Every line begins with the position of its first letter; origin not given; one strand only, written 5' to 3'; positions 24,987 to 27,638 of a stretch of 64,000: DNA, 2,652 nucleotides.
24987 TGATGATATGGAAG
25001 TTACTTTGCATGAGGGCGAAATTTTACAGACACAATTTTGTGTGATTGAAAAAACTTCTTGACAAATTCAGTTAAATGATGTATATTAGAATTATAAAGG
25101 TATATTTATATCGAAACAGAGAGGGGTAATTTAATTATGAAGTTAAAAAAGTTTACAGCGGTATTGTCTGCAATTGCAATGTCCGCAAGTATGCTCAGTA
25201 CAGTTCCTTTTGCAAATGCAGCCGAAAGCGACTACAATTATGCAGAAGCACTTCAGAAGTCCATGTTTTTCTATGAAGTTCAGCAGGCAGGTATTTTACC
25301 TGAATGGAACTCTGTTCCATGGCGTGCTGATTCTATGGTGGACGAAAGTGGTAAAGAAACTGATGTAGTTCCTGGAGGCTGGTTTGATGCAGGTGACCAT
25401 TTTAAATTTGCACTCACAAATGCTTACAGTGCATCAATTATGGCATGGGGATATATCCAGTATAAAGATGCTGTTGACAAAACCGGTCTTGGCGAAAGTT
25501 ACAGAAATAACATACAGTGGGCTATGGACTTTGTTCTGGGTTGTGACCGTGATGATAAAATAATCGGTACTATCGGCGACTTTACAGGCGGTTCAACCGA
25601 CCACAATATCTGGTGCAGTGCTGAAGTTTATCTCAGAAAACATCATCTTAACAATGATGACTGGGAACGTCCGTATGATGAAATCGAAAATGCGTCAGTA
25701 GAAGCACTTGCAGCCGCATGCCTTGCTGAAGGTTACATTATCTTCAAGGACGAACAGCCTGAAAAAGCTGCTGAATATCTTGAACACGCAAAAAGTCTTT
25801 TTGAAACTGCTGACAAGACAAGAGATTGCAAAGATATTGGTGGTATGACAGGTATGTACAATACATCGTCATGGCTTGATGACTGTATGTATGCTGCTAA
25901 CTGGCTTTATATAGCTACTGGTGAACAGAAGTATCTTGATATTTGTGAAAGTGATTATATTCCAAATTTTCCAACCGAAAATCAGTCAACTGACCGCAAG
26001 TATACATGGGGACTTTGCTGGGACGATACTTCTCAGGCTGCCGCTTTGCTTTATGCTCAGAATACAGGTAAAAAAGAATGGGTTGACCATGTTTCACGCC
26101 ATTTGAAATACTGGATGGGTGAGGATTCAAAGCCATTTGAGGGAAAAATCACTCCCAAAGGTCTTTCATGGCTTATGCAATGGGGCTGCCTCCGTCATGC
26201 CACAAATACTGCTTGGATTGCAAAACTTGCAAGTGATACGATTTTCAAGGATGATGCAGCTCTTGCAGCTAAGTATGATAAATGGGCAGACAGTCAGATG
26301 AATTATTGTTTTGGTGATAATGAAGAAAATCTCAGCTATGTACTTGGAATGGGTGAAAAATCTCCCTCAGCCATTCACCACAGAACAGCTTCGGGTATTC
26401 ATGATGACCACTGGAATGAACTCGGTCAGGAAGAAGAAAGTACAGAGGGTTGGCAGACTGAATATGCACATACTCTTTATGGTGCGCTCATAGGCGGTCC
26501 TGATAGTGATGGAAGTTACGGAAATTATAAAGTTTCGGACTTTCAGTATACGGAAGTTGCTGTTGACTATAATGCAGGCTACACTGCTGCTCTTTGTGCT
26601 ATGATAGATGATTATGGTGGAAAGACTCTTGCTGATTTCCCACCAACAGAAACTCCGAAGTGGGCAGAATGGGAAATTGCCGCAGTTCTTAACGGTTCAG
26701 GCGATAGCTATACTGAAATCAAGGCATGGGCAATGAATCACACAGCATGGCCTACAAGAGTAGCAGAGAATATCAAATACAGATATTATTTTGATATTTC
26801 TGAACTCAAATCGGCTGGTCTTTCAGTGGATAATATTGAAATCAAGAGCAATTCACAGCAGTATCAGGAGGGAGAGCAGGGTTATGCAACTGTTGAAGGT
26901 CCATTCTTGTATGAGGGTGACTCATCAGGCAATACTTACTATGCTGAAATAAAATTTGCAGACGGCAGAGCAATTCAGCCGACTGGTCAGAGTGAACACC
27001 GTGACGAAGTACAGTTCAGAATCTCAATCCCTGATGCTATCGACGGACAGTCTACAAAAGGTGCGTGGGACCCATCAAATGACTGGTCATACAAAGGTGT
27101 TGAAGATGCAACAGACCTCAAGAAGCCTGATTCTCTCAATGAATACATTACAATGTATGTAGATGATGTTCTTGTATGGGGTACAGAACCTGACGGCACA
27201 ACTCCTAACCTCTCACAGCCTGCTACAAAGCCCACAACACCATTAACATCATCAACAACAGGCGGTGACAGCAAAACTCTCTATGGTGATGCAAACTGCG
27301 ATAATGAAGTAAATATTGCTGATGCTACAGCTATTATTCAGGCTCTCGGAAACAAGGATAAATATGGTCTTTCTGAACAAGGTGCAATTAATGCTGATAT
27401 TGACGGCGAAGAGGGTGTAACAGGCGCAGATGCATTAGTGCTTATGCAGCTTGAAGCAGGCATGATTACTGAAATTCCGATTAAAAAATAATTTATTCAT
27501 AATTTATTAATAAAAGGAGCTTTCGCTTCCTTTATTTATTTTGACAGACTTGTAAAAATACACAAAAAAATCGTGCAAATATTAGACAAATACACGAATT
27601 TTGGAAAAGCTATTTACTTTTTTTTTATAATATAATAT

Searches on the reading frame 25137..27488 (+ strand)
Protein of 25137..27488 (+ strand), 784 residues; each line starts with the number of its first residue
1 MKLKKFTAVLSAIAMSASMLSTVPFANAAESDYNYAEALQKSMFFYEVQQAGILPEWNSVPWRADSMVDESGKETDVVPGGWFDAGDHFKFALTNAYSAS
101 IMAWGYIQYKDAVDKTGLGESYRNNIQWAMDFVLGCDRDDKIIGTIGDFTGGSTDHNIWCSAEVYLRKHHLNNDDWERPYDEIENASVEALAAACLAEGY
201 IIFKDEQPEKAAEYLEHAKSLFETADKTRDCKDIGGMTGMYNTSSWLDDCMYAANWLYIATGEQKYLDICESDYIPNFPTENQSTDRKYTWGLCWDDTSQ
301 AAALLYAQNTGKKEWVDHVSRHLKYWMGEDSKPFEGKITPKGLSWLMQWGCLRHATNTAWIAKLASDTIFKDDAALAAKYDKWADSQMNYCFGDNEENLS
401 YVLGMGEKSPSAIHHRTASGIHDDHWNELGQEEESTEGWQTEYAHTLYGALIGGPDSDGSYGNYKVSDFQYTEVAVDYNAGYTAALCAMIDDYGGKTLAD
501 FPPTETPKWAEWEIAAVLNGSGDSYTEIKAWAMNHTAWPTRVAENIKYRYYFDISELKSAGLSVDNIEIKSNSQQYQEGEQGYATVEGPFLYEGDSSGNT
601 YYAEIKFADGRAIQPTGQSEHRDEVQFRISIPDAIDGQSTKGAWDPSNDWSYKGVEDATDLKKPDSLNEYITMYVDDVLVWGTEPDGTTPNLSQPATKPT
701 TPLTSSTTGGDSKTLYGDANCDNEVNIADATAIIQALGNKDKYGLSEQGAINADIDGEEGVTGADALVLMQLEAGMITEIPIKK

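Call 39: search_protein_families(library=pfam, proteins=[window:25137-27488:+], max_evalue=0.0001)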
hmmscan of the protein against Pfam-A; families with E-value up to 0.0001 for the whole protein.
window:25137-27488:+ (784 aa): 3 families
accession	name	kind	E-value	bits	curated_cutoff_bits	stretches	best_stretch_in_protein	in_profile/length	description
PF00759.25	Glyco_hydro_9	-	2.1e-100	337.5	27.7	1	35-486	1-444/444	Glycosyl hydrolase family 9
PF00942.24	CBM_3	-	9.2e-11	42.5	22.4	1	519-605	7-83/83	Cellulose binding domain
PF00404.24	Dockerin_1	-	4.6e-06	27.2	22.9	1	716-771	1-54/57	Dockerin type I domain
